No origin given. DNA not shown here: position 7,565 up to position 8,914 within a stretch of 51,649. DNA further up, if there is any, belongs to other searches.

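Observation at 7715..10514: Minimal two-subunit NADH-linked [FeFe]-hydrogenase in a CPR-like genome, with non-bifurcating signatures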

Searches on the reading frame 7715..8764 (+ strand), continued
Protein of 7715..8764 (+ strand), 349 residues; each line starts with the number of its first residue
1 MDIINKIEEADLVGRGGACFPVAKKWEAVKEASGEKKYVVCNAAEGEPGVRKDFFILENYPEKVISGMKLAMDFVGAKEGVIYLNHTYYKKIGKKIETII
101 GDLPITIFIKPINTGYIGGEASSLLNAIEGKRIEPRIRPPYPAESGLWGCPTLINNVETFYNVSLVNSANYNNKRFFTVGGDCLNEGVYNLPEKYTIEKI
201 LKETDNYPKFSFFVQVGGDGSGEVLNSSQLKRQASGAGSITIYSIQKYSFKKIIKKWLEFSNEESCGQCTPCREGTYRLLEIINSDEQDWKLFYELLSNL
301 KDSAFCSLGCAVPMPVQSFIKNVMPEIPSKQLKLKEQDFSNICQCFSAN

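Call 33: search_solved_structures(query=window:7715-8764:+, max_evalue=1e-10, show_alignments=5)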
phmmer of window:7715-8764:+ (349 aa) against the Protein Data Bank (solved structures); distinct sequences matched with E-value up to 1e-10: 61 (the best 60 are shown).
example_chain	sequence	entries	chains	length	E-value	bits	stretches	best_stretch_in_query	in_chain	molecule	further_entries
7t2r_B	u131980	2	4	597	7.2e-50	173.1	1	2-324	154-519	NiFe hydrogenase subunit B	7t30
9bov_B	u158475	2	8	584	7.5e-49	169.8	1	2-321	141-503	NADH dehydrogenase (Quinone)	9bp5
7q4w_B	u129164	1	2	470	4.3e-47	164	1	1-324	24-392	Iron hydrogenase HydB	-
7q4v_B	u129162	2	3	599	9.6e-47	162.8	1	1-323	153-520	Iron hydrogenase HydB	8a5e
7p5h_B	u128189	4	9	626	3.1e-45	157.9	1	2-323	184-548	Fe-hydrogenase, subunit beta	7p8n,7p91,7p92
9fe7_B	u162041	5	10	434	3.4e-45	157.8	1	2-320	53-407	NADH-quinone oxidoreductase subunit F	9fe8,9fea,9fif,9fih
7q5y_C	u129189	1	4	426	3.9e-45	157.5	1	2-320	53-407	NADH-quinone oxidoreductase subunit F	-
6hl2_B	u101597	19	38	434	4.1e-45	157.5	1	2-320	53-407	NADH-quinone oxidoreductase subunit F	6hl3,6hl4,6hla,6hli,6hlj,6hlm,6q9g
6q9c_B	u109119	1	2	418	5.7e-45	157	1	2-317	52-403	NADH-quinone oxidoreductase subunit F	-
6r7p_B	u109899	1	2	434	1e-44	156.2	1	2-320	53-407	NADH-quinone oxidoreductase subunit F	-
6q9k_B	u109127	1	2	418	1.5e-44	155.7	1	2-317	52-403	NADH-quinone oxidoreductase subunit F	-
9fii_B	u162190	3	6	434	1.5e-44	155.6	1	2-320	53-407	NADH-quinone oxidoreductase subunit F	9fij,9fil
8oh5_B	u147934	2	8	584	2.5e-44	154.9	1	2-325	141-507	NAD-reducing hydrogenase subunit HoxF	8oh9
9fdj_B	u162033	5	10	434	5.1e-44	153.9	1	2-320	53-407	NADH-quinone oxidoreductase subunit F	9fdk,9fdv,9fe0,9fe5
9n5u_B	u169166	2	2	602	9.4e-44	153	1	2-322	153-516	NfnB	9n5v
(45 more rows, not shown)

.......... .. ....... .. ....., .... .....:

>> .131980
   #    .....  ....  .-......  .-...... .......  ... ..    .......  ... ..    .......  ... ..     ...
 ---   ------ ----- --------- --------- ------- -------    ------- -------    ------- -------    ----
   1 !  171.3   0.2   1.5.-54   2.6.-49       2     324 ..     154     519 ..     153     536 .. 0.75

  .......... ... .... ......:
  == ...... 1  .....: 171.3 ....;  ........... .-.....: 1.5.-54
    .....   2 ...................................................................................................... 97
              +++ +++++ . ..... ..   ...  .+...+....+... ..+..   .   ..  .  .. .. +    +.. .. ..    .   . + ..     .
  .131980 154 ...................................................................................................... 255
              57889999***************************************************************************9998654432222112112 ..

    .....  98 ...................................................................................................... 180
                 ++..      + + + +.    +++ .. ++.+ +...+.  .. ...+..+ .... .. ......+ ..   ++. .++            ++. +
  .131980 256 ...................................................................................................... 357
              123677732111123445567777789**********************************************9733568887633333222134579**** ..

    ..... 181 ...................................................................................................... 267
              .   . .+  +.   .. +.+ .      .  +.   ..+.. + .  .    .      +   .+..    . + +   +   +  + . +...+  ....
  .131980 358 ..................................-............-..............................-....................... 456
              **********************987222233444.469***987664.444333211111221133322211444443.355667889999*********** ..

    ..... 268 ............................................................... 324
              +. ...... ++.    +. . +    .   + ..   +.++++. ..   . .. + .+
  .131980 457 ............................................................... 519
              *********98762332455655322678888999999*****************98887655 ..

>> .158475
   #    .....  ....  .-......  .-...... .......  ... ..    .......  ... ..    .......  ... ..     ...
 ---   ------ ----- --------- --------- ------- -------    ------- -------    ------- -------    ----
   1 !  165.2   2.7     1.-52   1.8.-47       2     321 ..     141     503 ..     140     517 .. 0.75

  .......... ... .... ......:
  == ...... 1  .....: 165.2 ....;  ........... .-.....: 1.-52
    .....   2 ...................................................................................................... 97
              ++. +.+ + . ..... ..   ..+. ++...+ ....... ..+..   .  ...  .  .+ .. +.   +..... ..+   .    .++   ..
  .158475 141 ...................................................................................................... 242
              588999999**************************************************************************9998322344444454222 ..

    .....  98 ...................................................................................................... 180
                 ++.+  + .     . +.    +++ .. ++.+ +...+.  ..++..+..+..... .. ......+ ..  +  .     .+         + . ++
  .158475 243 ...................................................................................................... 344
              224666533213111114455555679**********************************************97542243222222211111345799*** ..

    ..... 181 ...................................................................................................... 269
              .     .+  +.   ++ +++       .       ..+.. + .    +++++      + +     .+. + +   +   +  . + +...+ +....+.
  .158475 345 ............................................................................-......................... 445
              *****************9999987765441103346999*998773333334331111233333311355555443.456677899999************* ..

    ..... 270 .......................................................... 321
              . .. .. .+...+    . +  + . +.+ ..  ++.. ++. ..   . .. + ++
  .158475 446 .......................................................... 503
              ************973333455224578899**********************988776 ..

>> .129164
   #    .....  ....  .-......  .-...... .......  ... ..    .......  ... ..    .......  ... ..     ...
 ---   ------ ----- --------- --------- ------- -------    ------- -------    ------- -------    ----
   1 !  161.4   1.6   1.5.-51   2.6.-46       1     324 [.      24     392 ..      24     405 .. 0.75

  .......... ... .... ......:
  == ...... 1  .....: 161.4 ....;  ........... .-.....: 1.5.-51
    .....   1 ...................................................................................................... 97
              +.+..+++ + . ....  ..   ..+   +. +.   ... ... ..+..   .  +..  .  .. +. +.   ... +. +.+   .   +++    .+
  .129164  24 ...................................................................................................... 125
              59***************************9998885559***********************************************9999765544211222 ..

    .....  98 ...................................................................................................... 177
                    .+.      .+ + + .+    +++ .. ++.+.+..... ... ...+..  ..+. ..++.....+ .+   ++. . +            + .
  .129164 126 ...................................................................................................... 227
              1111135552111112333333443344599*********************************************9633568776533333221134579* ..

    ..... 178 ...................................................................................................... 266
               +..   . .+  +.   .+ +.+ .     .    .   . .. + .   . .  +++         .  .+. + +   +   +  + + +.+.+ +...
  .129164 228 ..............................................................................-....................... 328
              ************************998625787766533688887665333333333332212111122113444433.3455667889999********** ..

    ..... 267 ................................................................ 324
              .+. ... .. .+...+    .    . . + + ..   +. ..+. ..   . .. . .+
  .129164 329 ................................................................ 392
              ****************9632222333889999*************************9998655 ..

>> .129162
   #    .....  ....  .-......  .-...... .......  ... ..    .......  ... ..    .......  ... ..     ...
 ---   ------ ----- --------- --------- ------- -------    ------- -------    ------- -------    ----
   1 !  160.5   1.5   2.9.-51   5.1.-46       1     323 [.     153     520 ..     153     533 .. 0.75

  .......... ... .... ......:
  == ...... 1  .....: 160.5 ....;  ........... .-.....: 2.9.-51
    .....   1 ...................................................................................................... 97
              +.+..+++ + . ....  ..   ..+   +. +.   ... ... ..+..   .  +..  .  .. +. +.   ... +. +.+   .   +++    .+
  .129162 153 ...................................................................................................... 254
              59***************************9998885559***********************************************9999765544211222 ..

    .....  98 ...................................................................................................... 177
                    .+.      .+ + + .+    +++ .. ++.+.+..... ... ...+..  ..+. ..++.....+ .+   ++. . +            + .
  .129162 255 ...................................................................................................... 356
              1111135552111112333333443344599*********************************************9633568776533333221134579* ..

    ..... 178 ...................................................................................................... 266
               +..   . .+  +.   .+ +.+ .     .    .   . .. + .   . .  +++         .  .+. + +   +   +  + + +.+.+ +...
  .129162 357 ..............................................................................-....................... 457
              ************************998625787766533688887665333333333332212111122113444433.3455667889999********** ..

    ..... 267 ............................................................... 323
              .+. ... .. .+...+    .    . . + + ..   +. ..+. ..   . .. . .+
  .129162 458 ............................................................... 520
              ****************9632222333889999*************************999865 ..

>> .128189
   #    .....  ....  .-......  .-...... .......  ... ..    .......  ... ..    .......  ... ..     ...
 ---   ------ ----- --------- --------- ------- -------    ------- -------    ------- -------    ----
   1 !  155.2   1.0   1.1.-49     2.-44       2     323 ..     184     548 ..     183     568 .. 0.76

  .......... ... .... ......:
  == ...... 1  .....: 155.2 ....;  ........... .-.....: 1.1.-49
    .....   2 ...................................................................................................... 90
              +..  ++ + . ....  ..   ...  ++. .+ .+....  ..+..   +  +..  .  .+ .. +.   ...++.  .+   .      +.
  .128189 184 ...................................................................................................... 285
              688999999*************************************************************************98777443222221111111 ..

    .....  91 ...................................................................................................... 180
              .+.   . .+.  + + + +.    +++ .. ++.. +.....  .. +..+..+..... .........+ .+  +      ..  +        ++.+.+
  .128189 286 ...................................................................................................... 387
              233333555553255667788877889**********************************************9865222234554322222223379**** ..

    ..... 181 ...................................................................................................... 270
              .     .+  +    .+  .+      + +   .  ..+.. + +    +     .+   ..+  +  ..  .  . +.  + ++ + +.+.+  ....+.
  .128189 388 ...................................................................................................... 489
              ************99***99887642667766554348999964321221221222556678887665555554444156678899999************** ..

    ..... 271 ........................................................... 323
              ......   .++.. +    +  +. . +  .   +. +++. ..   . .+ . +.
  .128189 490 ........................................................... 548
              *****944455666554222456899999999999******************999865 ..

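Call 54: search_protein_representatives(protein=window:7715-8764:+)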
Query: 349 residues. Proteins with E-value up to 0.001 (for the whole library): 9808; up to 1e-10: 3425; up to 1e-30: 473. The best 150 are listed.
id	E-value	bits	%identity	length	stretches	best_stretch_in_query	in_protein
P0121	2.2e-136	470.9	61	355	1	1-337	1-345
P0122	1.5e-97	343.2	48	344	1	3-324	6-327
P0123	2.8e-96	339.0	48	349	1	2-324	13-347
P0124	1.0e-94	333.9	49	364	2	37-324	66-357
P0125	7.0e-88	311.3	45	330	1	1-325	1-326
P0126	1.1e-86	307.4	48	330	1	2-321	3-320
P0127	2.8e-86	306.1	46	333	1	2-322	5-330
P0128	6.1e-85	301.7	43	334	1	2-325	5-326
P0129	2.5e-81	289.8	44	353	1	2-330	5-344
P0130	2.4e-80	286.6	44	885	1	6-325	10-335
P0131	8.1e-79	281.5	58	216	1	1-216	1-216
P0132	1.2e-78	281.0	45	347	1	3-323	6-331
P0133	6.3e-77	275.3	50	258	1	26-273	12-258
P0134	1.9e-76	273.8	50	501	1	5-268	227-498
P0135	1.4e-75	270.9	44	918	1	2-326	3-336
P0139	9.9e-73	261.5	42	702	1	2-324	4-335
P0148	6.7e-60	219.3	34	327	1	3-323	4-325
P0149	4.6e-58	213.3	41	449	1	2-320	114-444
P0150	8.1e-55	202.6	41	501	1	3-322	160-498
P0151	1.1e-54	202.1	38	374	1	4-322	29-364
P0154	1.7e-53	198.3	40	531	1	2-311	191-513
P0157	7.8e-52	192.8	40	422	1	3-297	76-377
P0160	7.2e-50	186.3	44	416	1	2-321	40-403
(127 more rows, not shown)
